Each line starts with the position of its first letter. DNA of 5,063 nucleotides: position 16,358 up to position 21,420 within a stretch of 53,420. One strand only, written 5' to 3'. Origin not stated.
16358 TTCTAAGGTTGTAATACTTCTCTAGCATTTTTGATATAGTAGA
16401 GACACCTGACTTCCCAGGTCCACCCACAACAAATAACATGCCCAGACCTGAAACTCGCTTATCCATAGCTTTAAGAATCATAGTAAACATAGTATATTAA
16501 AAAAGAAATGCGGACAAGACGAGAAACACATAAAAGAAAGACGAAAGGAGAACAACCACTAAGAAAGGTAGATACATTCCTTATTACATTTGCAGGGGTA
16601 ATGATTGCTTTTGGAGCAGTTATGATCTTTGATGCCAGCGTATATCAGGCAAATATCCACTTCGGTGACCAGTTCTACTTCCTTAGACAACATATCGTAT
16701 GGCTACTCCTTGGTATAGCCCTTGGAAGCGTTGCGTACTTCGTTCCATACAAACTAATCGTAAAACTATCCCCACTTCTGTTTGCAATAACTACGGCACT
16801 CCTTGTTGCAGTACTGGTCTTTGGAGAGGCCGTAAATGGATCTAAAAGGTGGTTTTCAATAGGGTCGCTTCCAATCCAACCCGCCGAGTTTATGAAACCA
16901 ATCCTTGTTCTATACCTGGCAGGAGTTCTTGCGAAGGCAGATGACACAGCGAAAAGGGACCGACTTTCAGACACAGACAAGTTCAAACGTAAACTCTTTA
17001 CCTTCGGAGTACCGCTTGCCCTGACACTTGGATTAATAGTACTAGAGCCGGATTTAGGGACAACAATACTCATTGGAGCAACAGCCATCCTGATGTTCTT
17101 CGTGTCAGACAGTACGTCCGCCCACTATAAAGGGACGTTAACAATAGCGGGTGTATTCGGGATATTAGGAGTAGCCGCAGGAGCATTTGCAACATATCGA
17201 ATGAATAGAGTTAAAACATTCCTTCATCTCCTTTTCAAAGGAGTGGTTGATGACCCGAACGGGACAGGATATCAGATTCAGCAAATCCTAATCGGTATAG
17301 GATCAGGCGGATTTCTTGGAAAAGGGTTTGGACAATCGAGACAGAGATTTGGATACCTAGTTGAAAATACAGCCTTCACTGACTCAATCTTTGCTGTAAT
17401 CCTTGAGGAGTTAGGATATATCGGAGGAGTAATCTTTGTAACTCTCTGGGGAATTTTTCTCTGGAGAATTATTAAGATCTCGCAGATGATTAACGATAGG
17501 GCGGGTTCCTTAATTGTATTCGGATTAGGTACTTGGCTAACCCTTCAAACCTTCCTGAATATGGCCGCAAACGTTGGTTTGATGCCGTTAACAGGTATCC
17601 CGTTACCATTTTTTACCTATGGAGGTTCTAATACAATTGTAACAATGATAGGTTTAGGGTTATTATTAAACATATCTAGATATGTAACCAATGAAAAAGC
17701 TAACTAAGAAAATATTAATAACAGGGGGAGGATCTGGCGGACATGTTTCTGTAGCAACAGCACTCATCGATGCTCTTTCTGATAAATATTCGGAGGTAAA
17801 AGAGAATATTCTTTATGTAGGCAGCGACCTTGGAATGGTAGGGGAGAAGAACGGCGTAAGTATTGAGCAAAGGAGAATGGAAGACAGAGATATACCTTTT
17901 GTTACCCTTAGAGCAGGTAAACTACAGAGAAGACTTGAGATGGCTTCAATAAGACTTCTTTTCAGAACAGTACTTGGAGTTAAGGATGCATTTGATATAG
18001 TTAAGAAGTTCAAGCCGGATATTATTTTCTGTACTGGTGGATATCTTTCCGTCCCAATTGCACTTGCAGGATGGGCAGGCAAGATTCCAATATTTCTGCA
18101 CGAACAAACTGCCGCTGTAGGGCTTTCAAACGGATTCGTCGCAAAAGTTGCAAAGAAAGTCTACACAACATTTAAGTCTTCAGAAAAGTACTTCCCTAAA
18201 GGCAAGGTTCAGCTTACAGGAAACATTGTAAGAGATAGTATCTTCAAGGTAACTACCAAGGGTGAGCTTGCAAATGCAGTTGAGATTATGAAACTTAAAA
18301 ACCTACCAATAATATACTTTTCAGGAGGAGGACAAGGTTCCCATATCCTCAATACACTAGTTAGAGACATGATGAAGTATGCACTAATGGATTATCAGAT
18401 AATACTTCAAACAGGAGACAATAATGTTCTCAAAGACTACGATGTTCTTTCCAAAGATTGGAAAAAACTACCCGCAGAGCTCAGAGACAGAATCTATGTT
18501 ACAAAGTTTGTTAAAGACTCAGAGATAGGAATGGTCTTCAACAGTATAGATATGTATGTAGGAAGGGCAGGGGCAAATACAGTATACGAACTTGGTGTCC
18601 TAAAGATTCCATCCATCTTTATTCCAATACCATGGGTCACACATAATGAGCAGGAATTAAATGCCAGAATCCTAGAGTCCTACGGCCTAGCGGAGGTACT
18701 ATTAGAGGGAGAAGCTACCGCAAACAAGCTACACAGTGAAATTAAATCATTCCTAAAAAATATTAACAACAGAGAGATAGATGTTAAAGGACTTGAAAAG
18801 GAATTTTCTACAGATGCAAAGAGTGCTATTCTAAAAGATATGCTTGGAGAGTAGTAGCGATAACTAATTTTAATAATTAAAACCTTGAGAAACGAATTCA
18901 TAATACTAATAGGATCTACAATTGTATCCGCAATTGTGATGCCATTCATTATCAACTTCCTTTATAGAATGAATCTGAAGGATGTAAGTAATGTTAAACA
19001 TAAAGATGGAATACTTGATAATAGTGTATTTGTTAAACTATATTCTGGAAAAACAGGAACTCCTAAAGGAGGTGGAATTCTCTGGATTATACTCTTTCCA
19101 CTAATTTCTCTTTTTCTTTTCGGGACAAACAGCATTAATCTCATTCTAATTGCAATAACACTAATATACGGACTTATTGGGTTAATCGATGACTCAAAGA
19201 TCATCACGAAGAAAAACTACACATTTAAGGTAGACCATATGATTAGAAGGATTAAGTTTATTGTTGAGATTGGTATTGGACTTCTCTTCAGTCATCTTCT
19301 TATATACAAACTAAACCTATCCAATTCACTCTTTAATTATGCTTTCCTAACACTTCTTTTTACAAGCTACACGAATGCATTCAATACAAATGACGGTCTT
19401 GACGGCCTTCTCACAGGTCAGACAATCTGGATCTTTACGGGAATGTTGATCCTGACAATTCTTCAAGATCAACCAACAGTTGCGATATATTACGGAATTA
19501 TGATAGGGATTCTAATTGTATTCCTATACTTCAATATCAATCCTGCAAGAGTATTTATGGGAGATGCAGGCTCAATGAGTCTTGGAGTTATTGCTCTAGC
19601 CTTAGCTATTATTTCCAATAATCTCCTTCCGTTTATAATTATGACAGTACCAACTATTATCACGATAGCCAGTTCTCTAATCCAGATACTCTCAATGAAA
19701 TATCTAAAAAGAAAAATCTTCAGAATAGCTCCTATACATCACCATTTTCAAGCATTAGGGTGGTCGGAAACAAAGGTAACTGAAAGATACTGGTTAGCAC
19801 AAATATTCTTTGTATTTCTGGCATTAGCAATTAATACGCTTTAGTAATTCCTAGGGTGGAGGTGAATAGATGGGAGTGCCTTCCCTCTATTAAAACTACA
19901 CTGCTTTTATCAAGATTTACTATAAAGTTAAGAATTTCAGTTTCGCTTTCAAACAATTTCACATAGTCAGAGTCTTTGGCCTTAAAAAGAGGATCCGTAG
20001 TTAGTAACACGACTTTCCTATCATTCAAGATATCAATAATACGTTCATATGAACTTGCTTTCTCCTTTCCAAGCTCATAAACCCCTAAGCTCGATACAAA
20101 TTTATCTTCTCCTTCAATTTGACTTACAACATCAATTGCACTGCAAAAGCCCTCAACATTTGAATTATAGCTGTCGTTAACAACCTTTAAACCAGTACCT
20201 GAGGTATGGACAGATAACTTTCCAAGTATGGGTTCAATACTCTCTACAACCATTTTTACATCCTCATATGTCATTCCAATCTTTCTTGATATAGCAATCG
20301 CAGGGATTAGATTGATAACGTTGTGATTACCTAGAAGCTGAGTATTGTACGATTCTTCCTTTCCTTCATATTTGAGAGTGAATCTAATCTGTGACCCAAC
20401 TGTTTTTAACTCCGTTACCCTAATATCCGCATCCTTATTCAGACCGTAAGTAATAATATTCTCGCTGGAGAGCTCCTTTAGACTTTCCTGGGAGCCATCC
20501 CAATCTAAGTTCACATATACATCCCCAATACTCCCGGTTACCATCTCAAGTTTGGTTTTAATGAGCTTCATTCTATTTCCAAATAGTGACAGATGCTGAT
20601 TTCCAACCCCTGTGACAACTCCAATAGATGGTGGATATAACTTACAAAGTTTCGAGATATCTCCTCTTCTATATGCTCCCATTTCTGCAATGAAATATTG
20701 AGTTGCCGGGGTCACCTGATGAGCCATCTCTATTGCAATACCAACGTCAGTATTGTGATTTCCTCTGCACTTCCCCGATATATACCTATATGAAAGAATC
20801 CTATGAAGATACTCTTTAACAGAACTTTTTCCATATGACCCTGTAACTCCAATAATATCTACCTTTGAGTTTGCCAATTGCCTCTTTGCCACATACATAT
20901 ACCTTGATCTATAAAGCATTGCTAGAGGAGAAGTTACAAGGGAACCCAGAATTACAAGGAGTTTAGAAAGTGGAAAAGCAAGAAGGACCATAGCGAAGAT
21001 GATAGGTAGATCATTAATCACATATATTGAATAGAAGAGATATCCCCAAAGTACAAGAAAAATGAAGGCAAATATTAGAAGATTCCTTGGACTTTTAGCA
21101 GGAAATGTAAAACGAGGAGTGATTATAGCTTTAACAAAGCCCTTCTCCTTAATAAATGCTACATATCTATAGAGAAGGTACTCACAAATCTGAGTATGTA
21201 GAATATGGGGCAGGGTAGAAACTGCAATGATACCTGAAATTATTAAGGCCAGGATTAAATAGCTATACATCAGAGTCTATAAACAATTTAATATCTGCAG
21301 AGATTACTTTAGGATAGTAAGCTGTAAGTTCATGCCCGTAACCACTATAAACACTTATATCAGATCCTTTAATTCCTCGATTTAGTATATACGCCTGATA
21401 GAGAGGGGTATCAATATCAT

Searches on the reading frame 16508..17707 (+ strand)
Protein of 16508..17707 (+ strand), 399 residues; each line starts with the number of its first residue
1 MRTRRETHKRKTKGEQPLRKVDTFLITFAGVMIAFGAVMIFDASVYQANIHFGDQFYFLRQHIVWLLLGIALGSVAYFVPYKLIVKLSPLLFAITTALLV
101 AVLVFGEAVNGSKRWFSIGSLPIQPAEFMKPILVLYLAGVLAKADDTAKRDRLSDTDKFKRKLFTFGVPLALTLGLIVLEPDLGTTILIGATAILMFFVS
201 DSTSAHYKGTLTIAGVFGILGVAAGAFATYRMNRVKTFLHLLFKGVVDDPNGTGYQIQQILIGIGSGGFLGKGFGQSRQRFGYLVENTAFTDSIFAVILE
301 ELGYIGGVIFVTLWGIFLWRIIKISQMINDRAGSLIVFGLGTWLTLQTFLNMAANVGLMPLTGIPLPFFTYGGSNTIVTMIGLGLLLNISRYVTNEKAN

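Call 64: search_protein_families(library=pfam, proteins=[window:16508-17707:+], max_evalue=0.00001)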
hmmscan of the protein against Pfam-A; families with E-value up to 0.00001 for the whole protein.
window:16508-17707:+ (399 aa): 1 family
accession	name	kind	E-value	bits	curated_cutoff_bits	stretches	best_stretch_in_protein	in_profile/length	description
PF01098.24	FTSW_RODA_SPOVE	-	2.1e-88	297.1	26.4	1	24-393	3-354/356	Cell cycle protein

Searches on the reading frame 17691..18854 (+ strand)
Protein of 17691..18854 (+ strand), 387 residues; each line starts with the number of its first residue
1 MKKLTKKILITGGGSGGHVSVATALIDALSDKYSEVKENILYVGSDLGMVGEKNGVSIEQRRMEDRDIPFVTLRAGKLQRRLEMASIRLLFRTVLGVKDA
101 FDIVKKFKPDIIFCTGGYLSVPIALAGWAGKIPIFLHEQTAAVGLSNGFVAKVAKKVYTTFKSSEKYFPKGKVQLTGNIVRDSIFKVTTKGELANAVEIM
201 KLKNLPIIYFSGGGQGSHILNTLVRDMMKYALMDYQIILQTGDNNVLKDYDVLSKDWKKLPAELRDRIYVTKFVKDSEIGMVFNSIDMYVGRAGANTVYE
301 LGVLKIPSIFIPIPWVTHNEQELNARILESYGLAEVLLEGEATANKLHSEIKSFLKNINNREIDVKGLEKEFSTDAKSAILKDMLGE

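Call 64: search_protein_families(library=pfam, proteins=[window:17691-18854:+], max_evalue=0.00001)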
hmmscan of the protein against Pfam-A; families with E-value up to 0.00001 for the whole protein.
window:17691-18854:+ (387 aa): 2 families
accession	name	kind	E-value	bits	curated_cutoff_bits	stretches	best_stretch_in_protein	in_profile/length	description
PF03033.26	Glyco_transf_28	-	9.2e-26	91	26.2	1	8-159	1-139/139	Glycosyltransferase family 28 N-terminal domain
PF04101.22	Glyco_tran_28_C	-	1.1e-21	78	22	1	208-376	2-162/166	Glycosyltransferase family 28 C-terminal domain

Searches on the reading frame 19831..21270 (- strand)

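Call 64: search_protein_families(library=pfam, proteins=[window:19831-21270:-], max_evalue=0.00001)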
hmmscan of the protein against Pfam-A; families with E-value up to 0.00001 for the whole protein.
window:19831-21270:- (479 aa): 1 family
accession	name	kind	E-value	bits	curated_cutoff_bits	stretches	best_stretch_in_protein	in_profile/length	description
PF08245.18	Mur_ligase_M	-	2e-28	100.1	24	1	142-327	1-199/200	Mur ligase middle domain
